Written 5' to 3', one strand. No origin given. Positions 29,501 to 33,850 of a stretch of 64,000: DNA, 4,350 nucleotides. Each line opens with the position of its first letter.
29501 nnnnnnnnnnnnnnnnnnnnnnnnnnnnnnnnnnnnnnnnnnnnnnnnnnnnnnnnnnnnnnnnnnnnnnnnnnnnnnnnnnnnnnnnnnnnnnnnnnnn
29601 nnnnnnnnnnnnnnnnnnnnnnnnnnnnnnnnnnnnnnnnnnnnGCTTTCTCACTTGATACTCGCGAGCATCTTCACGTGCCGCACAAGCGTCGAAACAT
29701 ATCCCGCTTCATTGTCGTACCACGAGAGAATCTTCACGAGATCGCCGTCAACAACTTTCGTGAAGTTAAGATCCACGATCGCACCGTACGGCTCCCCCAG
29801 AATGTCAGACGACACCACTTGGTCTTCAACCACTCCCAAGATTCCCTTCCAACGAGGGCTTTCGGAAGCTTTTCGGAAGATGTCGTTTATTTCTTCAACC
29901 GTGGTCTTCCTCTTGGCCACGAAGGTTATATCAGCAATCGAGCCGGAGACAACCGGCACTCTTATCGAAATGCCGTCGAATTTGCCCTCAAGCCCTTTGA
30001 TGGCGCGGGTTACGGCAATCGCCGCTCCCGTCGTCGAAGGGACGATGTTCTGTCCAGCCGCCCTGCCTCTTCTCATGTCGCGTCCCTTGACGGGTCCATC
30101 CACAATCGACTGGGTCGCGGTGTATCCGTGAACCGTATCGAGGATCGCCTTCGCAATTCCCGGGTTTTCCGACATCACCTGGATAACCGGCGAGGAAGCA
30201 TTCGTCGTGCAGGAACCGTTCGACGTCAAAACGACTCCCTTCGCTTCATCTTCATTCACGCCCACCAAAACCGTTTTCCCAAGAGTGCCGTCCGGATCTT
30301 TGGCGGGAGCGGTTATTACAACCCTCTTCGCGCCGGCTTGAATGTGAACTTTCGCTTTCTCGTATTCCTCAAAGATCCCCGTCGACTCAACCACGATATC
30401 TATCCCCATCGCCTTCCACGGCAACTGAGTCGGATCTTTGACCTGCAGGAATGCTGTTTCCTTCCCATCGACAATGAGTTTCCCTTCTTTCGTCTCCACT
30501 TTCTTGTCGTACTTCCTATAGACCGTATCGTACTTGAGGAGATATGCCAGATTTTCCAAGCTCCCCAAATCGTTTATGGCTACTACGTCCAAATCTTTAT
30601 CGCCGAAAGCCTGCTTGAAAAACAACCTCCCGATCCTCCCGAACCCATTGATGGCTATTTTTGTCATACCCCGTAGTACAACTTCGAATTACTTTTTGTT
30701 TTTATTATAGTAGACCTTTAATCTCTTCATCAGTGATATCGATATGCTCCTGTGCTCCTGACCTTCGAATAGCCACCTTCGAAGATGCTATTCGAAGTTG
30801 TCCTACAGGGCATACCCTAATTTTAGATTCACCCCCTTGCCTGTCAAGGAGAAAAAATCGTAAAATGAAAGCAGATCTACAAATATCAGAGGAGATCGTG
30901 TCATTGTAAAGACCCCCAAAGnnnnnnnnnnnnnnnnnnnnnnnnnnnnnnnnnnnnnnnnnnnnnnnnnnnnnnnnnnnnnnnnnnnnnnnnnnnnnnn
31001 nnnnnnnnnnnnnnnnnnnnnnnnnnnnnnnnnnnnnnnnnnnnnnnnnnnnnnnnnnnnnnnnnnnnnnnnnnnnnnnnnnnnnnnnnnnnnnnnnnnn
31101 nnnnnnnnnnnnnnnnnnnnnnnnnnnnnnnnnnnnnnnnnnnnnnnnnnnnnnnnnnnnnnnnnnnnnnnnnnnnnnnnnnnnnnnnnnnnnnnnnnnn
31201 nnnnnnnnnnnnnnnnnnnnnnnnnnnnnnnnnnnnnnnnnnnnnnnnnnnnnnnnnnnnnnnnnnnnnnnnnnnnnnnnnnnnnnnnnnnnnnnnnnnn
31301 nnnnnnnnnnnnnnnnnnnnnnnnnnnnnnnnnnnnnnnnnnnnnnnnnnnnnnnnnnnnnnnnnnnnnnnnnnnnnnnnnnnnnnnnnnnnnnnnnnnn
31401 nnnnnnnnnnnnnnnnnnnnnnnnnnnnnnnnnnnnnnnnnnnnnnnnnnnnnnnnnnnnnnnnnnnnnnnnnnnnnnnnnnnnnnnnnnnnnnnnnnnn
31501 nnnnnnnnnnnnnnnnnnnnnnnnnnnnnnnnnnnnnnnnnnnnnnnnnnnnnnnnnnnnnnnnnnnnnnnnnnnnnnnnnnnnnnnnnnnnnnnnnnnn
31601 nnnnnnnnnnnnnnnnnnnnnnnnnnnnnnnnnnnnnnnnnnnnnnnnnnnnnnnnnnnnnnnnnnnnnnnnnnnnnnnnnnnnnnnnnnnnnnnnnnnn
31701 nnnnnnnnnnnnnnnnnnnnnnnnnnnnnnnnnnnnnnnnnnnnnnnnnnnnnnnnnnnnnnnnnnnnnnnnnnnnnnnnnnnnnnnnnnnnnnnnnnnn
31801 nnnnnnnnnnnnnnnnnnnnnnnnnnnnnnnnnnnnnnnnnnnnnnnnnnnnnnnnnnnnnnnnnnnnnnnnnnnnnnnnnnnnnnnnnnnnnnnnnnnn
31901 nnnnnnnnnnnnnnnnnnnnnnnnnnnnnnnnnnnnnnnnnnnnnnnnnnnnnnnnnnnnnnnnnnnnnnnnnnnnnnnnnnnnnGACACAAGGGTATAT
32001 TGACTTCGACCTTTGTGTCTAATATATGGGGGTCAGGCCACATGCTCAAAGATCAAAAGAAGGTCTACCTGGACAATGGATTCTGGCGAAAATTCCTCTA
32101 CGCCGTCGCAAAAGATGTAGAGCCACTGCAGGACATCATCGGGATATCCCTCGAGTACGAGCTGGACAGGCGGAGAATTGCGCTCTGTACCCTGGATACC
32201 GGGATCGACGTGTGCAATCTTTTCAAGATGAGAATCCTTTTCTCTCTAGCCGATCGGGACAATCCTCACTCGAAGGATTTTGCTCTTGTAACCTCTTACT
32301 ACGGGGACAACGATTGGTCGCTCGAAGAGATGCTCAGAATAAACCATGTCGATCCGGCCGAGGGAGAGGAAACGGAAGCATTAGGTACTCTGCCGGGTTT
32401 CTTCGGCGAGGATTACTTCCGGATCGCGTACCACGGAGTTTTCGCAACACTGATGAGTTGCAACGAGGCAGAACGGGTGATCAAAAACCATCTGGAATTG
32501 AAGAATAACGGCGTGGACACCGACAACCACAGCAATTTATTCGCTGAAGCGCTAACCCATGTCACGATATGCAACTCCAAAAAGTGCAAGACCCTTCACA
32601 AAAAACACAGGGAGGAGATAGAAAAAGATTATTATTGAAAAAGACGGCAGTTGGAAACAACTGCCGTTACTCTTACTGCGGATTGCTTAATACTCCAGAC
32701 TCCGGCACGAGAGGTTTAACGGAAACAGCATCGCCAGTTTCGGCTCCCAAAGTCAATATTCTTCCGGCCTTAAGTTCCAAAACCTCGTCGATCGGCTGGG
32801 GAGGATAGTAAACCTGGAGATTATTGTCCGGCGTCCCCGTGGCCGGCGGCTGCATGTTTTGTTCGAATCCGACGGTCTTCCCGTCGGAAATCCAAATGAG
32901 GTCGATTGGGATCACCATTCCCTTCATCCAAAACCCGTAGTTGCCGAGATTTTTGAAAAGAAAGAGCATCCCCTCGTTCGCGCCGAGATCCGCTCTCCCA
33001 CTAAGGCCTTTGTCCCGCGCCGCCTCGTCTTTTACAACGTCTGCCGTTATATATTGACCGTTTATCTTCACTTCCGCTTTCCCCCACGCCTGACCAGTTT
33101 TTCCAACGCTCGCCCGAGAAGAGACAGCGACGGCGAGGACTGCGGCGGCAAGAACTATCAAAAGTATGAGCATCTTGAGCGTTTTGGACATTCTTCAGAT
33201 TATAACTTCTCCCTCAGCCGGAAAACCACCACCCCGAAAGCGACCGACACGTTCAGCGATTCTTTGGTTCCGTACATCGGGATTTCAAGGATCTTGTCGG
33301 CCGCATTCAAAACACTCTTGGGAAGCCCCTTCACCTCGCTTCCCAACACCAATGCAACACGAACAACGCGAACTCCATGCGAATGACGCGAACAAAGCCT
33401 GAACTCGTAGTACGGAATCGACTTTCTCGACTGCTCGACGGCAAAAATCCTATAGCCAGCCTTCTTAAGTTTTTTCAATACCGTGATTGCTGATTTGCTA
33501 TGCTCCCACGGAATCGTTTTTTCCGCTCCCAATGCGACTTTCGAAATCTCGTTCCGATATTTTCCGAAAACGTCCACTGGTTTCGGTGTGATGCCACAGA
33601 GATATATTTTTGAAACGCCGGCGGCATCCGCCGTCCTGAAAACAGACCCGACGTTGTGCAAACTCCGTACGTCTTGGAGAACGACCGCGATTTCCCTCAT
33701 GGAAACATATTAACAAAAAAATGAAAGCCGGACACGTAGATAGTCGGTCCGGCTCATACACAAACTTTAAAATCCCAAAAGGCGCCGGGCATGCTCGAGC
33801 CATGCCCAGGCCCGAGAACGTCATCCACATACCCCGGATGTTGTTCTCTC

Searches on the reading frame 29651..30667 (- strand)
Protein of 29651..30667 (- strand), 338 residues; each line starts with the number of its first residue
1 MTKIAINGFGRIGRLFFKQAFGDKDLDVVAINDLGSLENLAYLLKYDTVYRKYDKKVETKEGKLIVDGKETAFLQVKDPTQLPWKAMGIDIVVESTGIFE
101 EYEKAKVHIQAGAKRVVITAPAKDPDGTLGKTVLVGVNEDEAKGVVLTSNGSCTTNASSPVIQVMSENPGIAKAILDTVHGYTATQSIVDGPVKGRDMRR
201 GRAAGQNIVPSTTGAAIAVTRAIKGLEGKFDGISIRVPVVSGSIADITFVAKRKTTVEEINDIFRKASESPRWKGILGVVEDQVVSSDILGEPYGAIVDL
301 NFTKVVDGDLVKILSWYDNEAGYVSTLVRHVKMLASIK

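Call 22: search_protein_families(library=pfam, proteins=[window:29651-30667:-], max_evalue=0.01)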
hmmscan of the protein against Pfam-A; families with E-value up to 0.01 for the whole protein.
window:29651-30667:- (338 aa): 2 families
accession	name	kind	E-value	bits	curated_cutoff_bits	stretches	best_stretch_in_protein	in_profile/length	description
PF02800.25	Gp_dh_C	-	4.3e-49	166.6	24.4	1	160-317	3-158/158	Glyceraldehyde 3-phosphate dehydrogenase, C-terminal domain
PF00044.30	Gp_dh_N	-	3.3e-37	127.3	31.7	1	3-101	2-100/101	Glyceraldehyde 3-phosphate dehydrogenase, NAD binding domain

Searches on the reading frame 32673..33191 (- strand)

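Call 22: search_protein_families(library=pfam, proteins=[window:32673-33191:-], max_evalue=0.01)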
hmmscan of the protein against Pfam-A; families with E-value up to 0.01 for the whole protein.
window:32673-33191:- (172 aa): 1 family
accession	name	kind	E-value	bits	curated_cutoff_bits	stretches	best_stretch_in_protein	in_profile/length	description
PF02643.20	DUF192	-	2.2e-22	79.4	27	1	48-157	1-95/96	Uncharacterized ACR, COG1430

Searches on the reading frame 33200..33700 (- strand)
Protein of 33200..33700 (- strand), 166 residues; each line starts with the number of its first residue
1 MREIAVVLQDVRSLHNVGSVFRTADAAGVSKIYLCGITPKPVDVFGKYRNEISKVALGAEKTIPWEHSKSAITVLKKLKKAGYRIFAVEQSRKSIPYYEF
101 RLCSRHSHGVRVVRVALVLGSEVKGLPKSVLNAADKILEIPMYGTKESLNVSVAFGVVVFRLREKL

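Call 22: search_protein_families(library=pfam, proteins=[window:33200-33700:-], max_evalue=0.01)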
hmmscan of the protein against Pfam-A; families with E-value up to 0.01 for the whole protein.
window:33200-33700:- (166 aa): 1 family
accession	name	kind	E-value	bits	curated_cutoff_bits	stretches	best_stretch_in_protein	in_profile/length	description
PF00588.24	SpoU_methylase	-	6.7e-34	117.5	29.7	1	4-159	2-141/142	SpoU rRNA Methylase family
